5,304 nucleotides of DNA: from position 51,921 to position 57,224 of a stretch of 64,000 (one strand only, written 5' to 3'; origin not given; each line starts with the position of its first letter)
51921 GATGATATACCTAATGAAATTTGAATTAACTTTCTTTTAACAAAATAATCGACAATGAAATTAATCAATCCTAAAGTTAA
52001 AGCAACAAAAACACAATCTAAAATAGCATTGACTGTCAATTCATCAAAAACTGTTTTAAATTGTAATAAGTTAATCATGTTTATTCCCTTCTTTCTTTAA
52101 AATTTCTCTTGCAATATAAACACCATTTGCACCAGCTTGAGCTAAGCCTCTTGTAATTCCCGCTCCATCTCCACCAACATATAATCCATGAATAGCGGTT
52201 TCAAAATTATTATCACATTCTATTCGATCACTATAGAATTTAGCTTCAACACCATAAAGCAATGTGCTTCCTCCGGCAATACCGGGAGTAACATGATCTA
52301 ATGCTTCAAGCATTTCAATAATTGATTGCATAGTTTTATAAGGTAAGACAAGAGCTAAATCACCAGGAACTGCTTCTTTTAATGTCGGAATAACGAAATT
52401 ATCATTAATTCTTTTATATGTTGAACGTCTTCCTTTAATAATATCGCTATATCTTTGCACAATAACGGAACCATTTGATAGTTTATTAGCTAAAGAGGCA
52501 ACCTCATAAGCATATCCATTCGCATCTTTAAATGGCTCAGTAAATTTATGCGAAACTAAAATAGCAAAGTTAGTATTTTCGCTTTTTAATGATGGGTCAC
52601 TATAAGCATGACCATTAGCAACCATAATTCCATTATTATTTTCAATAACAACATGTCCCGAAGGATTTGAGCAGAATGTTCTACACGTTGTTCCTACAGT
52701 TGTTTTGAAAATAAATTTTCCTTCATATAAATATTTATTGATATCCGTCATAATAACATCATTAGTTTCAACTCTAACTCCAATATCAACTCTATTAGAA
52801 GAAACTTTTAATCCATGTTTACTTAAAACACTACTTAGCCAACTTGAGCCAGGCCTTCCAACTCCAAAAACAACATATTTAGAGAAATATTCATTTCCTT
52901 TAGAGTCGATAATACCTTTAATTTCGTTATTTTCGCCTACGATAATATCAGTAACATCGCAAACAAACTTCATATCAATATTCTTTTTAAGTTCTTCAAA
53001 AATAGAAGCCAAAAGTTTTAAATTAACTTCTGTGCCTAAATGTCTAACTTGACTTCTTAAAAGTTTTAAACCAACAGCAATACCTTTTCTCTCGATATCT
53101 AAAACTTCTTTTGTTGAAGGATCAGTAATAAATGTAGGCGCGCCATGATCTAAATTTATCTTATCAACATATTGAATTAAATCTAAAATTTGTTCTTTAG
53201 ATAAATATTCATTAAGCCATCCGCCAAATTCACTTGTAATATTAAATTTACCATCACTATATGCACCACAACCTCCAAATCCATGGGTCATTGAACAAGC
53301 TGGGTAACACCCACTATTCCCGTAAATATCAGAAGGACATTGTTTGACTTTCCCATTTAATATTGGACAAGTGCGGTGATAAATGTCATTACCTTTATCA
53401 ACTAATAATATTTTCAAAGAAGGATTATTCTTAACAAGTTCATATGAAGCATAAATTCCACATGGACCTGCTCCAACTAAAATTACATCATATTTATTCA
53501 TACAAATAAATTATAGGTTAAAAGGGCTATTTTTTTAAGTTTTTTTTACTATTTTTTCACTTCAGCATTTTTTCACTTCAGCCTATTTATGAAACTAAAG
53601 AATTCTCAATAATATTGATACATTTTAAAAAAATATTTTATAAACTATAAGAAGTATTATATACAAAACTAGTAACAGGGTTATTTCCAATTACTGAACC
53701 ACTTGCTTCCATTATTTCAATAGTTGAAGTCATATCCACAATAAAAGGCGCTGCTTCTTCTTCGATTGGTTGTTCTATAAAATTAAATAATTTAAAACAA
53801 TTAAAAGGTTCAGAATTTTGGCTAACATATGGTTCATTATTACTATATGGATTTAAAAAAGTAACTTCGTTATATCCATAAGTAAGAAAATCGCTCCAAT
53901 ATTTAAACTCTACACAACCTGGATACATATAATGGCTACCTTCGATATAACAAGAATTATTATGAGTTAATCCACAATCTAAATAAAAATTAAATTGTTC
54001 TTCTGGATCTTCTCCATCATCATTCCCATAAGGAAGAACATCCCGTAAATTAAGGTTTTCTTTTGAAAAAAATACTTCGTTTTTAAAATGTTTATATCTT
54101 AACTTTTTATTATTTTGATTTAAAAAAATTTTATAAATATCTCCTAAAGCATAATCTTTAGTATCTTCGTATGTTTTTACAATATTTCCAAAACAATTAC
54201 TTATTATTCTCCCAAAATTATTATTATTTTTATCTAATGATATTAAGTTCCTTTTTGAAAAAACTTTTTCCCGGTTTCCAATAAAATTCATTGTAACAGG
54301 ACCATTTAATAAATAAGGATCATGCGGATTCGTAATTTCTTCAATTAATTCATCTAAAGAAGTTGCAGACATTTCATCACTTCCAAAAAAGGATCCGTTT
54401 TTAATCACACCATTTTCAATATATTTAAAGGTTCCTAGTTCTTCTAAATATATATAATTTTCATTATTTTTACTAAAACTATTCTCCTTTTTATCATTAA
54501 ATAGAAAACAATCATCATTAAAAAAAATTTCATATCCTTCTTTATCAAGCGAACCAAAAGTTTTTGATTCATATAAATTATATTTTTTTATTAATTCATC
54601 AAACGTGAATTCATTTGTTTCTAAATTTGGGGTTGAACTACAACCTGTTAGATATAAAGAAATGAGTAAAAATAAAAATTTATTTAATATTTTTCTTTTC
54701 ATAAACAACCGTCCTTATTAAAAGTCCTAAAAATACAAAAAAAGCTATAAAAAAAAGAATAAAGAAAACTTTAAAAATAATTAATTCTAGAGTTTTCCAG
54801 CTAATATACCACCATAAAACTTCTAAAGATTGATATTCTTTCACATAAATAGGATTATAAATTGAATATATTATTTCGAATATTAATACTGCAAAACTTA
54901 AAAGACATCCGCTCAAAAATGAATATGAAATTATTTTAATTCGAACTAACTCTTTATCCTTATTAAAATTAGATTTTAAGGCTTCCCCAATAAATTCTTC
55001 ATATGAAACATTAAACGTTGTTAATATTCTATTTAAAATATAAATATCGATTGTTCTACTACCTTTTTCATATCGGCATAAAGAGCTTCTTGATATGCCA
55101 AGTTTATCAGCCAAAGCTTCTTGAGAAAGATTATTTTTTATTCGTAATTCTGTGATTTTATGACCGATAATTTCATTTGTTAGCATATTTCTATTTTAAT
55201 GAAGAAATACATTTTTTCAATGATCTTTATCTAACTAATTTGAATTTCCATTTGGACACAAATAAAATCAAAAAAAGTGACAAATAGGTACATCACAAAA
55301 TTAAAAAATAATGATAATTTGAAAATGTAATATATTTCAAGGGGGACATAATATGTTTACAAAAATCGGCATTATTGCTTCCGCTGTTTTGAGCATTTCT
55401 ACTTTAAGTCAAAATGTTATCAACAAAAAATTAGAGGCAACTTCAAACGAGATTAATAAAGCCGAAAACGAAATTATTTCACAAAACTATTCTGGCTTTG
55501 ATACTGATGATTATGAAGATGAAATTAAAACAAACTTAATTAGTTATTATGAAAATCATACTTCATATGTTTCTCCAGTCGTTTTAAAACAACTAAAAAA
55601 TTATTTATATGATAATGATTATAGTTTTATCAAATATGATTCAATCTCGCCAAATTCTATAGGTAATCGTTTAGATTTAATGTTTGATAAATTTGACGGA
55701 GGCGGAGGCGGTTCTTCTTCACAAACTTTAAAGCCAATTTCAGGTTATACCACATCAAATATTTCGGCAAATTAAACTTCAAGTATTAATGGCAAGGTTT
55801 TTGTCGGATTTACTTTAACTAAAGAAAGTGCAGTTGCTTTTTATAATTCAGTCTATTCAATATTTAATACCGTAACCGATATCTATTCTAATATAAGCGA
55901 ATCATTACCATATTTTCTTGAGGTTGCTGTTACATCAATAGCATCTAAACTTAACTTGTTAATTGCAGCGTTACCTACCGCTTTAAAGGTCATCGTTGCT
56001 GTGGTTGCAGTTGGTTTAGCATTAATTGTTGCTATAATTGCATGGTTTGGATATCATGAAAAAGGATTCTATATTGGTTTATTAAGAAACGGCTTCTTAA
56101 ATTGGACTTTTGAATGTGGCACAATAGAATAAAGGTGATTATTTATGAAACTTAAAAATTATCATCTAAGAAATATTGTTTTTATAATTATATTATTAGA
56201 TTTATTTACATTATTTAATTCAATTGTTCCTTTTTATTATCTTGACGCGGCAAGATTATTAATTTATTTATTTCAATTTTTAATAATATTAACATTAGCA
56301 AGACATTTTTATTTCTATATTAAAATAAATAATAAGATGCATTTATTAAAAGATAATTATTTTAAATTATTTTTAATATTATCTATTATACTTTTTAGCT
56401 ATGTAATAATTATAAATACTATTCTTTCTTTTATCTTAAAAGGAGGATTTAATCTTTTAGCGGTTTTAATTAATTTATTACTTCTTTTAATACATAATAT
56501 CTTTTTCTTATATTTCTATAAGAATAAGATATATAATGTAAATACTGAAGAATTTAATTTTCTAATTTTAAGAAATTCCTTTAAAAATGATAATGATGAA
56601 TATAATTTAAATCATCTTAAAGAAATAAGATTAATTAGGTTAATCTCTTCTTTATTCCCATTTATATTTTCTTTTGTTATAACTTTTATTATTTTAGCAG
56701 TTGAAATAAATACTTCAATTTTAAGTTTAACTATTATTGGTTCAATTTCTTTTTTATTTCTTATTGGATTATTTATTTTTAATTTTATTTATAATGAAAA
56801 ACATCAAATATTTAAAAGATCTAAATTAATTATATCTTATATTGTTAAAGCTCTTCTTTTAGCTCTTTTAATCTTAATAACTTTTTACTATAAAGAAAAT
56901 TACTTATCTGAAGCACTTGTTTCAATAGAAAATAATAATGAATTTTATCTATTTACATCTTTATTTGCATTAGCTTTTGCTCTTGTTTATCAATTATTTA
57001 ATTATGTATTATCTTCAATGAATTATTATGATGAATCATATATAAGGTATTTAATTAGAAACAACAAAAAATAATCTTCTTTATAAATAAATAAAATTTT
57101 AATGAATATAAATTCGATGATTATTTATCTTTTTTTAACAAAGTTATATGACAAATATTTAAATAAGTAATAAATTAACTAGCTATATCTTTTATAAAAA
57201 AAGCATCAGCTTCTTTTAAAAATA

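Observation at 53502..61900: Integrase/tRNA-Gly-linked accessory segment between the core FAD-oxidoreductase gene and the pst operon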

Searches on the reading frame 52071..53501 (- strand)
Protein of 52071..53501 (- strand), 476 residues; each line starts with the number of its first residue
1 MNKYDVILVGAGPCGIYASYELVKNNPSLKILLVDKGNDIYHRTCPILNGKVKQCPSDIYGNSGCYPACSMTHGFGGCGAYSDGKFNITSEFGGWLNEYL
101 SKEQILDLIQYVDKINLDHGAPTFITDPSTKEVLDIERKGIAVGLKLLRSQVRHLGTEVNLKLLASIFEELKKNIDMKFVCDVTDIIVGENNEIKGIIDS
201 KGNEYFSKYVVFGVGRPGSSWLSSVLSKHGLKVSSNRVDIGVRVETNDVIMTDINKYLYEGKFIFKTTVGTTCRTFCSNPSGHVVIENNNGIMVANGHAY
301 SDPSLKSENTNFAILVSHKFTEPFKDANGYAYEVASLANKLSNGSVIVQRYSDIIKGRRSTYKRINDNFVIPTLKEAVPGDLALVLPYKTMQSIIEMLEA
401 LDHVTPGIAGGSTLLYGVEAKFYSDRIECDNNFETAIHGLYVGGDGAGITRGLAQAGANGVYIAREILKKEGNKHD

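Call 5: search_protein_families(library=pfam, max_evalue=0.01, proteins=[window:52071-53501:-])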
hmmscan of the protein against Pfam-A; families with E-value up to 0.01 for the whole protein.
window:52071-53501:- (476 aa): 7 families
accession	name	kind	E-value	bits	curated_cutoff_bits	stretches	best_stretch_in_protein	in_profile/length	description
PF07992.20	Pyr_redox_2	-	2.2e-09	37.6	26.1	1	4-47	1-42/291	Pyridine nucleotide-disulphide oxidoreductase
PF21688.3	FAD-depend_C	-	4.1e-08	34.1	27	1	261-421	32-196/197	FAD-dependent protein, C-terminal domain-like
PF01946.23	Thi4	-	2.8e-05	23.9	26.2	1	4-36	18-49/235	Thi4 family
PF13450.12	NAD_binding_8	-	4.8e-05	24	21.9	1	9-40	2-31/68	NAD(P)-binding Rossmann-like domain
PF01134.28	GIDA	-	0.00036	20.1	22.1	0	168-216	102-150/391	Glucose inhibited division protein A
PF13738.12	Pyr_redox_3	-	0.0092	15.7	30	0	7-38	1-31/305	Pyridine nucleotide-disulphide oxidoreductase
PF05834.18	Lycopene_cycl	-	0.0097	15.5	23.4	0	5-40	1-36/380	Lycopene cyclase protein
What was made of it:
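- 52071..53501 (-): FAD-dependent oxidoreductase. Core gene and left flank; it also forms the left part of the divergent allele tract. Pfam Pyr_redox_2 and FAD-depend_C (call 5).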

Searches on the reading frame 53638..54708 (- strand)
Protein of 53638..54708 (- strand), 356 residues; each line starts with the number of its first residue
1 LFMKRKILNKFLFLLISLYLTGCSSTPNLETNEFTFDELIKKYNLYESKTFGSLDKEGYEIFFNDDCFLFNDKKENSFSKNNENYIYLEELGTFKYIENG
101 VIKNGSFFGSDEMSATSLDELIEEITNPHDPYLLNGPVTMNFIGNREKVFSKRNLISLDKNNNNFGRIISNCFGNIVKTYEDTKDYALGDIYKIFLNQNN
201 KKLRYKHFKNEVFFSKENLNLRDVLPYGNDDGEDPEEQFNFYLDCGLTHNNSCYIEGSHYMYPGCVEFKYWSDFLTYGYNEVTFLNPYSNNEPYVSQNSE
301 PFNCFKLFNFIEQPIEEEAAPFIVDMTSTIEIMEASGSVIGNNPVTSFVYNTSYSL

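Call 5: search_protein_families(library=pfam, max_evalue=0.01, proteins=[window:53638-54708:-])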
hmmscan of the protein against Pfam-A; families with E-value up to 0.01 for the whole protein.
window:53638-54708:- (356 aa): 0 families

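Call 36: search_protein_families(library=ncbifam, max_evalue=0.01, proteins=[window:53638-54708:-])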
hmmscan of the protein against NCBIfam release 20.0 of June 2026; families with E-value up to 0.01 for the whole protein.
window:53638-54708:- (356 aa): 0 families

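Call 37: search_protein_families(library=phrogs, max_evalue=0.01, proteins=[window:53638-54708:-])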
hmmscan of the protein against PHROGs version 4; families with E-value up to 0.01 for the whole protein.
window:53638-54708:- (356 aa): 0 families

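Call 71: search_protein_families(library=padloc, max_evalue=0.01, proteins=[window:53638-54708:-])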
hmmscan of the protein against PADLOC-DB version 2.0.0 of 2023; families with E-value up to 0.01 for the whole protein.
window:53638-54708:- (356 aa): 0 families
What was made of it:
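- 53638..54708 (-): Orphan lipoprotein (signal peptide plus LTGC lipobox), inside the insertion. No family hit (calls 5, 36, 37, 71).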

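Call 76: search_dna_similar(query=window:53638-54708:-, collection=plasmids, mode=protein, max_rows=10)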
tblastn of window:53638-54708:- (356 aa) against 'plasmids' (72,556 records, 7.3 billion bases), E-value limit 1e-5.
No match.
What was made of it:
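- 53638..54708 (-): No plasmid match (call 76).
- Tried and rejected: tblastn of the lipoprotein against plasmids found nothing (call 76).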

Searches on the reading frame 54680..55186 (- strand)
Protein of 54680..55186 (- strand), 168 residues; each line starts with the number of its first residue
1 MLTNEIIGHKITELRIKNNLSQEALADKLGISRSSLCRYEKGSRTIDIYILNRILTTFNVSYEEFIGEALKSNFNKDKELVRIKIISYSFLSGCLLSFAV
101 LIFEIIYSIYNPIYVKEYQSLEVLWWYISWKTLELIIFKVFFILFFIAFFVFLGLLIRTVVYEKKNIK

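Call 5: search_protein_families(library=pfam, max_evalue=0.01, proteins=[window:54680-55186:-])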
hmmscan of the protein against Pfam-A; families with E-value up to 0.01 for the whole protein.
window:54680-55186:- (168 aa): 5 families
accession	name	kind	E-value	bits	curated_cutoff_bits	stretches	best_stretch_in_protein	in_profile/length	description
PF01381.28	HTH_3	-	1.9e-13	50.7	23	1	13-65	3-55/55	Helix-turn-helix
PF12844.13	HTH_19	-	6.3e-12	45.7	30.2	1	8-66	1-59/64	Helix-turn-helix domain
PF13560.12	HTH_31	-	9.5e-08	32.7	27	1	8-62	3-58/64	Helix-turn-helix domain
PF13443.12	HTH_26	-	5e-06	27.1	22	1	10-66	1-58/63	Cro/C1-type HTH DNA-binding domain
PF22495.2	HTH_92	-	0.0014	18.4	27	1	13-44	2-33/45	RsaL-like HTH domain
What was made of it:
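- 54680..55186 (-): XRE-family HTH protein with a C-terminal membrane anchor, inside the insertion. HTH_3 at E 1.9e-13 (call 5).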

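Call 36: search_protein_families(library=ncbifam, max_evalue=0.01, proteins=[window:54680-55186:-])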
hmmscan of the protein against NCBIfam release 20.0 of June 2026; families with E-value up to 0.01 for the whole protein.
window:54680-55186:- (168 aa): 15 families
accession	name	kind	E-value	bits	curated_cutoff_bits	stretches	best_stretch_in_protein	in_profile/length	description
NF041951.1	phage_RstR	subfamily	1.3e-13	51.2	80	1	7-82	3-78/108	RstR family transcriptional repressor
NF041575.1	antitoxPezA_Strep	equivalog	7.9e-12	45.4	290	1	6-80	1-75/158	type II toxin-antitoxin system antitoxin PezA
NF047948.1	male_kill_WMK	equivalog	2.5e-09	37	300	1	7-82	163-237/300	WO male-killing family protein Wmk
TIGR03070.1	couple_hipB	subfamily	7e-09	35.5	71.65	1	6-60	2-56/58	type II toxin-antitoxin system Y4mF family antitoxin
NF052239.1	antitox_spr1629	equivalog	2.2e-07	30.3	335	1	7-75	3-67/377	spr1629 family repressor/antitoxin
NF038139.1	Reg_Aceta_RamB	equivalog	1.2e-06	27.4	700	1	7-64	3-60/465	acetate metabolism transcriptional regulator RamB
NF006015.0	PRK08154.1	subfamily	1.3e-06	27.8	204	1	7-72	31-96/314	anaerobic benzoate catabolism transcriptional regulator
NF003162.0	PRK04140.1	equivalog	1.3e-06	27.7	263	1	6-60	126-180/317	transcriptional regulator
NF007408.0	PRK09943.1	equivalog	9e-06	25.4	211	1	7-72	8-73/185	HTH-type transcriptional regulator PuuR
TIGR03830.1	CxxCG_CxxCG_HTH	subfamily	1.2e-05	25.1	61.8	1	4-45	63-104/127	type II TA system antitoxin MqsA family protein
NF007271.0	PRK09726.1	equivalog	0.00014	21.8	79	1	13-61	19-67/88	type II toxin-antitoxin system antitoxin HipB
NF058600.1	TransRegSco1979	equivalog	0.0012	17.9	350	1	6-66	8-68/280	Sco1979 family transcriptional regulator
NF007257.0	PRK09706.1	subfamily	0.0035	17.1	101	1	3-43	2-42/135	transcriptional repressor DicA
TIGR00270.2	TIGR00270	equivalog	0.0067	16.2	110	1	9-61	78-130/159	multiprotein bridging factor aMBF1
NF046032.1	TransRegSlrRBacil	equivalog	0.0086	16.2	250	0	7-87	2-84/149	HTH-type transcriptional regulator SlrR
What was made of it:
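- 54680..55186 (-): RstR/PezA-like HTH hits below their cut-offs (call 36).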

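Call 37: search_protein_families(library=phrogs, max_evalue=0.01, proteins=[window:54680-55186:-])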
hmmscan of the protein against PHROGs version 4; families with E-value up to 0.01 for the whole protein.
window:54680-55186:- (168 aa): 23 families
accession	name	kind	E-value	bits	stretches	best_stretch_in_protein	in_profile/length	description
phrog_8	-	transcription regulation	1.6e-16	61.7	1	2-89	72-150/346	transcriptional regulator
phrog_3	-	transcription regulation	2e-13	51.9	1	3-81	85-161/430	transcriptional repressor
phrog_2967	-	transcription regulation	2.4e-09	38.1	1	4-71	8-75/225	transcriptional regulator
phrog_1373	-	transcription regulation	4.3e-09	37.6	1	7-68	64-125/166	transcriptional regulator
phrog_4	-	transcription regulation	7.5e-09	36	1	5-87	135-218/400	transcriptional repressor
phrog_2439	-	transcription regulation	1.4e-08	35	1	4-72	5-71/367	transcriptional regulator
phrog_6962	-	unknown function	5.5e-07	30.8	1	7-56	2-51/73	-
phrog_5823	-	transcription regulation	7.1e-07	29.7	1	5-74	5-75/404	transcriptional regulator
phrog_2328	-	transcription regulation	9.1e-06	26.5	1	7-63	16-72/128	transcriptional repressor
phrog_7241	-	transcription regulation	1.1e-05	26.5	1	9-65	64-120/122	transcriptional regulator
phrog_4583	-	transcription regulation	1.3e-05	26.1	1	7-72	11-76/81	transcriptional repressor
phrog_1124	-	transcription regulation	4.9e-05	24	1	5-59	7-60/177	transcriptional regulator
phrog_27318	-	unknown function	0.00012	22.4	1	5-67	3-64/289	-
phrog_147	-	transcription regulation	0.00014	23.1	1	7-58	5-59/100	transcriptional regulator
phrog_2104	-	unknown function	0.00028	22.1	1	9-44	42-77/103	-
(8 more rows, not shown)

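Call 44: find_encoding_contigs(protein=window:54680-55186:-, flank=8000, max_places=8)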
Protein window:54680-55186:- (168 aa): 3 contigs read that carry it; 1 place shown.
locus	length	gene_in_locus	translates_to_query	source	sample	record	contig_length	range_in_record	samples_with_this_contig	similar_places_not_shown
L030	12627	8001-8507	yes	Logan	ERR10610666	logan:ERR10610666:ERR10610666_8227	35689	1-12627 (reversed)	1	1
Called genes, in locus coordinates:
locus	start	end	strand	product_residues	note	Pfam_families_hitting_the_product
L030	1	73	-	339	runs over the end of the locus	PF00528:BPD_transp_1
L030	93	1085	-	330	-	PF12849:PBP_like_2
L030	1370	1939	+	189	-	-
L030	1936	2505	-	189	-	-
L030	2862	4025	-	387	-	PF00589:Phage_integrase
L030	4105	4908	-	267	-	-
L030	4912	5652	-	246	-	PF00588:SpoU_methylase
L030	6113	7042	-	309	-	-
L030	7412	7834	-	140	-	-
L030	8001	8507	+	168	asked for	PF13560:HTH_31, PF01381:HTH_3, PF12844:HTH_19, PF13443:HTH_26 (weak)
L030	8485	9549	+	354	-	-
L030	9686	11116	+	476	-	PF07992:Pyr_redox_2 (faint), PF21688:FAD-depend_C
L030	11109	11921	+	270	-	PF02457:DAC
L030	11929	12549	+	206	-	-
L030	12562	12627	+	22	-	?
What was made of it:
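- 53558..57486 (.): Strain-specific 3.9-kb insertion with no mobility gene. It sits in a T-run of the FAD-oxidoreductase/SpoU divergent intergenic region, and TTTTT(T) is present at both junctions. The same insertion is present in other samples of the same strain (L030, call 44).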

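Call 71: search_protein_families(library=padloc, max_evalue=0.01, proteins=[window:54680-55186:-])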
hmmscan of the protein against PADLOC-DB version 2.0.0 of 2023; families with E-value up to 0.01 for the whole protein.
window:54680-55186:- (168 aa): 19 families
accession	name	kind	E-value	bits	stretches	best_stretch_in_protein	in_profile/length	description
PDLC02926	HTH_VI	-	1.4e-10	39.3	1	7-79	2-74/92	-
PDLC03665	Control_protein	-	2.3e-09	35.4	1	6-65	8-68/77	control protein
PDLC04775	PDC-M69A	-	2.7e-09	35.5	1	5-72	6-73/113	-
PDLC03952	RmrA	-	2.4e-08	31.2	1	5-69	21-85/395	-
PDLC03954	RmrA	-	8.8e-08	29.5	1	5-80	9-83/380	-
PDLC03945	RmrA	-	1.3e-07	29.1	1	7-74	3-70/394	-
PDLC03947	RmrA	-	2.2e-07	28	1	3-73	8-78/383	-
PDLC04142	capH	-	4.5e-07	28.9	1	5-71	5-71/103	capH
PDLC03951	RmrA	-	7.8e-07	26.4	1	8-71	10-73/400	-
PDLC03664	Control_protein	-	5.7e-05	21.5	1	7-60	14-67/74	control protein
PDLC03956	RmrA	-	0.00012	19.3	1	5-72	7-75/399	-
PDLC03666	Control_protein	-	0.00016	20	1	4-58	4-58/77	control protein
PDLC03948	RmrA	-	0.0003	17.8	1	6-82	8-84/397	-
PDLC03944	RmrA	-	0.00043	17.5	1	3-68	3-68/384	-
PDLC03671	Control_protein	-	0.00051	18.2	1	4-61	12-69/84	control protein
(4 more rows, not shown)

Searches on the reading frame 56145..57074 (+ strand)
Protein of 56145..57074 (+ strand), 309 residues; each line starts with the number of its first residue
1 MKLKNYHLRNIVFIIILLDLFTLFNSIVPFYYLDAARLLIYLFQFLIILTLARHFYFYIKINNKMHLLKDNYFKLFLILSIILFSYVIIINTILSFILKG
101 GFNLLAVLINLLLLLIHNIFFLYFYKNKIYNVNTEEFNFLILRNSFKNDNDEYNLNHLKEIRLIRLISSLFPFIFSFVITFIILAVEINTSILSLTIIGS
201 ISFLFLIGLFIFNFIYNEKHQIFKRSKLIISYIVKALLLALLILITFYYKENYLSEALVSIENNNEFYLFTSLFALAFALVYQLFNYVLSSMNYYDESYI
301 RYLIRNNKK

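Call 5: search_protein_families(library=pfam, max_evalue=0.01, proteins=[window:56145-57074:+])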
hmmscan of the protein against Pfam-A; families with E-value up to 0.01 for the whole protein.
window:56145-57074:+ (309 aa): 0 families

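Call 36: search_protein_families(library=ncbifam, max_evalue=0.01, proteins=[window:56145-57074:+])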
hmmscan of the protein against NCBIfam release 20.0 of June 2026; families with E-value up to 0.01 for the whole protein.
window:56145-57074:+ (309 aa): 0 families
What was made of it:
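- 56145..57074 (+): Orphan polytopic membrane protein, inside the insertion. No family hit (calls 5, 36).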

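Call 37: search_protein_families(library=phrogs, max_evalue=0.01, proteins=[window:56145-57074:+])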
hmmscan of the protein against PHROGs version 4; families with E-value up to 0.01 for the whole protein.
window:56145-57074:+ (309 aa): 0 families

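Call 71: search_protein_families(library=padloc, max_evalue=0.01, proteins=[window:56145-57074:+])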
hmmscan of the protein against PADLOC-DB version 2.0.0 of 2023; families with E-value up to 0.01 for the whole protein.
window:56145-57074:+ (309 aa): 0 families
